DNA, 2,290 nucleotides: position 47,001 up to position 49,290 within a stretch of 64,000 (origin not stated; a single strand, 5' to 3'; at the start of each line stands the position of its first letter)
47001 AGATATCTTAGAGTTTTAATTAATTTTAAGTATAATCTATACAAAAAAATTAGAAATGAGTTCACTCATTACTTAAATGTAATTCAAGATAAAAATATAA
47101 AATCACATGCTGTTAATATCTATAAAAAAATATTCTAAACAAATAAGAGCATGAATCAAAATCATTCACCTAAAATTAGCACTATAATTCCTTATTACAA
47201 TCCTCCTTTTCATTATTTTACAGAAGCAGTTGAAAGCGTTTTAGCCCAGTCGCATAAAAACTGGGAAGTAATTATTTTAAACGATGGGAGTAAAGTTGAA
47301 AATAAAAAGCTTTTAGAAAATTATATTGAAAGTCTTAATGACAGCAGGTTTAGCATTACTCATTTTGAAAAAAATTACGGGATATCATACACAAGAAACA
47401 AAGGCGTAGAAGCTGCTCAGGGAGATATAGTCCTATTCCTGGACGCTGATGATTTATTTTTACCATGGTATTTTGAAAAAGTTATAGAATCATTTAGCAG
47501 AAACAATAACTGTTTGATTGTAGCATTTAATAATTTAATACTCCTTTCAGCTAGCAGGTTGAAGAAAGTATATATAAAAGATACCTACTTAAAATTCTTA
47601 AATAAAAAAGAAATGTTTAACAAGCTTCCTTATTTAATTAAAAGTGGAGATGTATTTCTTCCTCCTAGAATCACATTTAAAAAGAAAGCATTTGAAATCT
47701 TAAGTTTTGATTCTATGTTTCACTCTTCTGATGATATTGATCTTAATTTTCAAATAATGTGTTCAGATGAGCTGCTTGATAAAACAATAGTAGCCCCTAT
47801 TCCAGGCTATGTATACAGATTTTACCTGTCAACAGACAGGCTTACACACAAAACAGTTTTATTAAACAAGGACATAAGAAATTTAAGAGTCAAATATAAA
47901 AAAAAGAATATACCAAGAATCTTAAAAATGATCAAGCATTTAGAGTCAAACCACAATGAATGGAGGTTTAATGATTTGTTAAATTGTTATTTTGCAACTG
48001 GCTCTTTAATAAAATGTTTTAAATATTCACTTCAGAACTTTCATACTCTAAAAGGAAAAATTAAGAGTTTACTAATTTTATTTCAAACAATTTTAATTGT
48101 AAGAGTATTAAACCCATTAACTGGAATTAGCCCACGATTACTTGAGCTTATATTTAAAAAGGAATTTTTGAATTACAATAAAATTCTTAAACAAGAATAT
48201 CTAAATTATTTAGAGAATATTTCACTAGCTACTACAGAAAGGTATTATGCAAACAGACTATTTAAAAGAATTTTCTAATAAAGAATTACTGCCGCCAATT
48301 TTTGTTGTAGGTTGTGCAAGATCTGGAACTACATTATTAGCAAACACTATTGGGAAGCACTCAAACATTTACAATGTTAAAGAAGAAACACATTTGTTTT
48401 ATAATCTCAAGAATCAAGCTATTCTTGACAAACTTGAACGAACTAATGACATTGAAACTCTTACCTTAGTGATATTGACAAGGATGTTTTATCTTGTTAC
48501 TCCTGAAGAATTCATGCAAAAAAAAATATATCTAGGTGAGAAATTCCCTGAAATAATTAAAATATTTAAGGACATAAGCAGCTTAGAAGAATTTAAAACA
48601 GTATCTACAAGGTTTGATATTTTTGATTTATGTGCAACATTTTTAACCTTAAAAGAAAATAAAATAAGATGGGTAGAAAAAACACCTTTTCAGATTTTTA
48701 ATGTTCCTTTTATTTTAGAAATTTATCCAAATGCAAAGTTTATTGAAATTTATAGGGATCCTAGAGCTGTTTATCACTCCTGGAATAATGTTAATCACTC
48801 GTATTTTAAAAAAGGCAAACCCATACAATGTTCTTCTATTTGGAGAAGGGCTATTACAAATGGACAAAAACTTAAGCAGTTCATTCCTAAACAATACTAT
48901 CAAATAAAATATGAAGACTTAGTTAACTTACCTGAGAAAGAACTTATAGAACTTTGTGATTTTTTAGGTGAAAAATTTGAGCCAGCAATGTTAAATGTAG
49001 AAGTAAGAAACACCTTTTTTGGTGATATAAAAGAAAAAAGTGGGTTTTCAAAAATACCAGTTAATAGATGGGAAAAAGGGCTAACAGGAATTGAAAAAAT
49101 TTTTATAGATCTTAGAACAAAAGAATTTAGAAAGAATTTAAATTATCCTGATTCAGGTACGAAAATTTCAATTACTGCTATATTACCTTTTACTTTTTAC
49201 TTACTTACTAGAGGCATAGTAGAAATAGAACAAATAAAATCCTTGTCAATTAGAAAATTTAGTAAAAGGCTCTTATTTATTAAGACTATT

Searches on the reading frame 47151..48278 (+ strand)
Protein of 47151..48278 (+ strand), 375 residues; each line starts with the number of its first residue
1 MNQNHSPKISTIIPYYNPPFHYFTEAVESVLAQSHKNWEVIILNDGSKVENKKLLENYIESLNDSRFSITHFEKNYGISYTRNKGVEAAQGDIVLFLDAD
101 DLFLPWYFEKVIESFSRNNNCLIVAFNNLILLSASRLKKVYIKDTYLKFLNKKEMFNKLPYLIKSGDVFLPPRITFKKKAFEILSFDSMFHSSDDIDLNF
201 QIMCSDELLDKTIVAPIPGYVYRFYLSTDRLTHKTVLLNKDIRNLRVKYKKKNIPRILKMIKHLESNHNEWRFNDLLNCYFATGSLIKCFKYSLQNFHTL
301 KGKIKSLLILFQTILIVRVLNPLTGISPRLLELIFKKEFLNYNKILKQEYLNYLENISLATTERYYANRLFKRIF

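Call 4: search_protein_families(library=pfam, proteins=[window:47151-48278:+], max_evalue=0.01)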
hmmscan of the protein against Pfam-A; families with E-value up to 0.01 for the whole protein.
window:47151-48278:+ (375 aa): 3 families
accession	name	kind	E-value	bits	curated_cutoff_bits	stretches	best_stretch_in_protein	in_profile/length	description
PF00535.33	Glycos_transf_2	-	4.7e-29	101.9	23.3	1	10-125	1-113/168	Glycosyl transferase family 2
PF10111.15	Glyco_tranf_2_2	-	4.7e-13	49.7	27.3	1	11-202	2-199/276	Glycosyltransferase like family 2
PF13641.12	Glyco_tranf_2_3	-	7.6e-08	33.1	27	1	7-174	1-169/230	Glycosyltransferase like family 2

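Call 5: search_protein_families(library=ncbifam, proteins=[window:47151-48278:+], max_evalue=0.01)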
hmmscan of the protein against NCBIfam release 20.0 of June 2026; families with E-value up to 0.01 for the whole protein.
window:47151-48278:+ (375 aa): 20 families
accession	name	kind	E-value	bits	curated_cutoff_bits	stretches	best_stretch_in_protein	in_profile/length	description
NF047683.1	TeichurnBiosyTuaG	equivalog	9.4e-21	74.6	400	1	4-140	3-136/252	teichuronic acid biosynthesis protein TuaG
NF007482.0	PRK10073.1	equivalog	1.5e-20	73.5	423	1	3-120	2-114/334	glycosyltransferase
NF041394.1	GtaseAglG_Halo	equivalog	1.3e-17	64.1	440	1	10-119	4-111/304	glucosyl-dolichyl phosphate glucuronosyltransferase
TIGR03937.1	PgaC_IcaA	equivalog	7.1e-15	54.9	422.3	1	2-127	40-162/407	poly-beta-1,6-N-acetyl-D-glucosamine synthase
NF007453.0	PRK10018.1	equivalog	3.9e-14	53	382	1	5-109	4-105/280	colanic acid biosynthesis glycosyltransferase WcaA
TIGR04017.1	WcaA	equivalog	1.4e-13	51.1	495.75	1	5-114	3-109/279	colanic acid biosynthesis glycosyltransferase WcaA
NF053739.1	GlytfEpsEBac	equivalog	1.6e-13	50.3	450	1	7-125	1-117/265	glycosyltransferase EpsE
NF050050.1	ProtGlycPglI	equivalog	4.8e-13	49.1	500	1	7-117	2-110/306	GalNAc(5)-diNAcBac-PP-undecaprenol beta-1,3-glucosyltransferase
NF038302.1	EPS_HpsE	equivalog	1.9e-11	43.5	300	1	13-106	7-102/307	hormogonium polysaccharide biosynthesis glycosyltransferase HpsE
NF041875.1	EPS_EpsD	equivalog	3.3e-11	43.1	370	1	9-198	1-185/325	exopolysaccharide biosynthesis glycosyltransferase EpsD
NF038299.1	EPS_HpsN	equivalog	1.1e-10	41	425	1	7-125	1-116/317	hormogonium polysaccharide biosynthesis glycosyltransferase HpsN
TIGR04242.1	nodulat_NodC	equivalog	1.4e-08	34.1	550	1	3-110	44-151/395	chitooligosaccharide synthase NodC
TIGR03965.1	mycofact_glyco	equivalog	5e-08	32.2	280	1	6-118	73-182/467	mycofactocin biosynthesis glycosyltransferase MftF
NF047588.1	GlcsyltransPgfSStrep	equivalog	1.1e-07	31.4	500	1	8-117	2-112/308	glycosyltransferase PgfS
NF007986.1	PRK10714.1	equivalog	3e-07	29.7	529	1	7-101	6-101/316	undecaprenyl-phosphate 4-deoxy-4-formamido-L-arabinose transferase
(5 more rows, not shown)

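Call 77: search_solved_structures(query=window:47151-48278:+, max_evalue=0.00001)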
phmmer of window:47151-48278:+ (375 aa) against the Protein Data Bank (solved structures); distinct sequences matched with E-value up to 0.00001: 17.
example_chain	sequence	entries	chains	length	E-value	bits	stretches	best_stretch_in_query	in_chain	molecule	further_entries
2z87_A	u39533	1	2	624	1.1e-15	61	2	10-168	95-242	Chondroitin synthase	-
2z86_A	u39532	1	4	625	1.1e-15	61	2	10-168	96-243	Chondroitin synthase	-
5hea_A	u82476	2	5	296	2e-14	56.9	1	7-129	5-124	Putative glycosyltransferase (GalT1)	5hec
3l7i_A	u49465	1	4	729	7.2e-11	45.2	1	8-157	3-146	Teichoic acid biosynthesis protein F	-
3l7j_A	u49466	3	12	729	7.2e-11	45.2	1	8-157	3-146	Teichoic acid biosynthesis protein F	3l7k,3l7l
3l7m_A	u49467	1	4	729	7.2e-11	45.2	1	8-157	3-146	Teichoic acid biosynthesis protein F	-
3bcv_A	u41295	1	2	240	1.4e-09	40.9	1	6-164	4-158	Putative glycosyltransferase protein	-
8viw_A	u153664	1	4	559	4.2e-08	36.1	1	5-124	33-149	Heparosan synthase B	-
8vh7_A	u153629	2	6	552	6.8e-08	35.4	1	5-124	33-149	Heparosan synthase B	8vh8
8bz4_A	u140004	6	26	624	8.9e-08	35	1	7-125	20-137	Glycosyltransferase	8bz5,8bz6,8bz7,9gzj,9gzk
8bz8_A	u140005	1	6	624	9.4e-08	35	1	7-125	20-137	Glycosyltransferase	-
6p61_A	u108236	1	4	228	1.1e-07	34.7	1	5-126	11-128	Glycosyltransferase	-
5ekp_C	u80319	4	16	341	1.1e-06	31.4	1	4-115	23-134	Uncharacterized glycosyltransferase sll0501 | Glycosyltransferase sll0501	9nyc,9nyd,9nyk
5eke_A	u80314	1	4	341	1.1e-06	31.4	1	4-115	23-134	Uncharacterized glycosyltransferase sll0501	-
9nye_A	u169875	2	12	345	1.1e-06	31.4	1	4-115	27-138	Glycosyltransferase sll0501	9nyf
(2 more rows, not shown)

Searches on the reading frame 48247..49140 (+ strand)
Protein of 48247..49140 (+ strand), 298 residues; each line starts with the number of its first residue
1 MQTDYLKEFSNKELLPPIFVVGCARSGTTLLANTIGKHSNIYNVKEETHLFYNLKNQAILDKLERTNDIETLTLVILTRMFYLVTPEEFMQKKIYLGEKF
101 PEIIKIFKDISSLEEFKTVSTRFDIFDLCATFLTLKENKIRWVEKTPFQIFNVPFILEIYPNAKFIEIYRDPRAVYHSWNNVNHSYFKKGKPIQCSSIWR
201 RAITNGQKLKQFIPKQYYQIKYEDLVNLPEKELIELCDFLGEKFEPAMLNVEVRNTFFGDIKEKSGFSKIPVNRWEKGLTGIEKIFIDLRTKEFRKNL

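Call 61: search_solved_structures(query=window:48247-49140:+, max_evalue=0.01)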
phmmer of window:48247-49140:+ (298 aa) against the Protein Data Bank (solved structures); distinct sequences matched with E-value up to 0.01: 18.
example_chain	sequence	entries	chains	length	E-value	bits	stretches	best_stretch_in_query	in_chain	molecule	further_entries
4gbm_A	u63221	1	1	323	1.5e-12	50.7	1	142-251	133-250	CurM Sulfotransferase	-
4gox_A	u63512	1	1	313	1.8e-11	47.2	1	159-251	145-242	Polyketide synthase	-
5wrj_A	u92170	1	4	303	1.8e-09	40.7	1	144-250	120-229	Protein-tyrosine sulfotransferase 1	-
5wri_A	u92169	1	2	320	2.1e-09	40.4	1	144-250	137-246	Protein-tyrosine sulfotransferase 1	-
9wwe_A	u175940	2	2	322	4.4e-09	39.4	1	144-252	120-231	Protein-tyrosine sulfotransferase 2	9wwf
9wp1_A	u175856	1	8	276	4.6e-09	39.3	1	144-250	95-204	Protein-tyrosine sulfotransferase 1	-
3ap1_A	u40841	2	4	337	5.1e-09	39.1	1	144-252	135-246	Protein-tyrosine sulfotransferase 2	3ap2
3ap3_A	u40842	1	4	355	1.1e-08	38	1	144-252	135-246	Protein-tyrosine sulfotransferase 2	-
8w5z_A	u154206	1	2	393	7.9e-07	31.9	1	141-250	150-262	Protein-tyrosine sulfotransferase (Fragment)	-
9qhc_A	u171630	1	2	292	0.00014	24.6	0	170-203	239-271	Engineered tetratricopeptide repeat protein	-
2zq5_A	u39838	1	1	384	0.0016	21.1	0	134-231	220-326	Putative uncharacterized protein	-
2qp3_A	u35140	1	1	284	0.0029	20.2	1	145-265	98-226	Bile salt sulfotransferase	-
1j99_A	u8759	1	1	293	0.0034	20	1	145-265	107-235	ALCOHOL SULFOTRANSFERASE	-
1ov4_A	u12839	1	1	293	0.0041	19.8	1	145-265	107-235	Alcohol sulfotransferase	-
1efh_A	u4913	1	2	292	0.0047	19.6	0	145-265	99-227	HYDROXYSTEROID SULFOTRANSFERASE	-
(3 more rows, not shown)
